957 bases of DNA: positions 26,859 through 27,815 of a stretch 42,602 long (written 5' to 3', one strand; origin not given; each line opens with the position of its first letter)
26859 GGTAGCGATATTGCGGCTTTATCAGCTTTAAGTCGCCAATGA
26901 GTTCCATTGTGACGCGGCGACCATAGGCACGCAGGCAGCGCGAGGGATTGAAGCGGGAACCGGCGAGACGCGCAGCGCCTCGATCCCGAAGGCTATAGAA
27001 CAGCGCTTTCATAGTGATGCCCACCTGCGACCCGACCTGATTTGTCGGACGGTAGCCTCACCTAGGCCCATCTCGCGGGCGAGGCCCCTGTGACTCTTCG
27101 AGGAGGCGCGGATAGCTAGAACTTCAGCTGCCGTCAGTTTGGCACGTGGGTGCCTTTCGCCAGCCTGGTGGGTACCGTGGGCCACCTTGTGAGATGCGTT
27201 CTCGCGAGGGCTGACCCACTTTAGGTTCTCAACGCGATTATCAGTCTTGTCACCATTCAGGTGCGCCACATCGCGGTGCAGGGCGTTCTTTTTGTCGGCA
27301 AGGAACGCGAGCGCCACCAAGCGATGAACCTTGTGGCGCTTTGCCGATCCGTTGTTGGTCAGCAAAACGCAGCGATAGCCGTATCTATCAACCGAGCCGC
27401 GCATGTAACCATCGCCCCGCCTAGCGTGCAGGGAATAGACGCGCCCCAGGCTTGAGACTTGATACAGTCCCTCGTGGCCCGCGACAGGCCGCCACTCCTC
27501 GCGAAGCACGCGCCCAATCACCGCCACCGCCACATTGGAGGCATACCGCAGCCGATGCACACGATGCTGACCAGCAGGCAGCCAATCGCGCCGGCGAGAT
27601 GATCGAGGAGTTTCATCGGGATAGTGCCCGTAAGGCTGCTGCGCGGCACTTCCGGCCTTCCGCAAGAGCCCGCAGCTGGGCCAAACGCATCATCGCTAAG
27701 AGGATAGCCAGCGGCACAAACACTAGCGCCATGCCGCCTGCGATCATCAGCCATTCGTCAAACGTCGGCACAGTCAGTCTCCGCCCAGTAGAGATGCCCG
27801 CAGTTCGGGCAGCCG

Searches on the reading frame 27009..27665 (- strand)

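Call 67: search_protein_families(library=phrogs, proteins=[window:27009-27665:-], max_evalue=0.001)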
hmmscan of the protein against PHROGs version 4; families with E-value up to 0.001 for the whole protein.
window:27009-27665:- (218 aa): 10 families
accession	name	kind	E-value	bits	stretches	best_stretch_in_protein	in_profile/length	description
phrog_59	-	DNA, RNA and nucleotide metabolism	6.8e-43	148.6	1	54-216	136-273/423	HNH endonuclease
phrog_1492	-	DNA, RNA and nucleotide metabolism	5e-35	122.4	1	55-168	44-167/414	HNH endonuclease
phrog_959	-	DNA, RNA and nucleotide metabolism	1.5e-31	110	1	56-181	6-127/138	HNH endonuclease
phrog_99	-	DNA, RNA and nucleotide metabolism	8.1e-10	39.9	1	77-162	128-207/383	HNH endonuclease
phrog_37683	-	unknown function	6.5e-09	36.3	1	68-185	121-234/279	-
phrog_7545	-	DNA, RNA and nucleotide metabolism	9.9e-09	36.6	1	87-174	58-144/160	HNH endonuclease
phrog_21964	-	DNA, RNA and nucleotide metabolism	2.7e-07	31.4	1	91-157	144-209/244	HNH endonuclease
phrog_30377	-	DNA, RNA and nucleotide metabolism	8.1e-07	30.1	1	111-163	10-58/82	HNH endonuclease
phrog_17657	-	DNA, RNA and nucleotide metabolism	1.4e-06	29.3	1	67-151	79-165/168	HNH endonuclease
phrog_4578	-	DNA, RNA and nucleotide metabolism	0.00036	21.4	1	133-158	32-57/130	HNH endonuclease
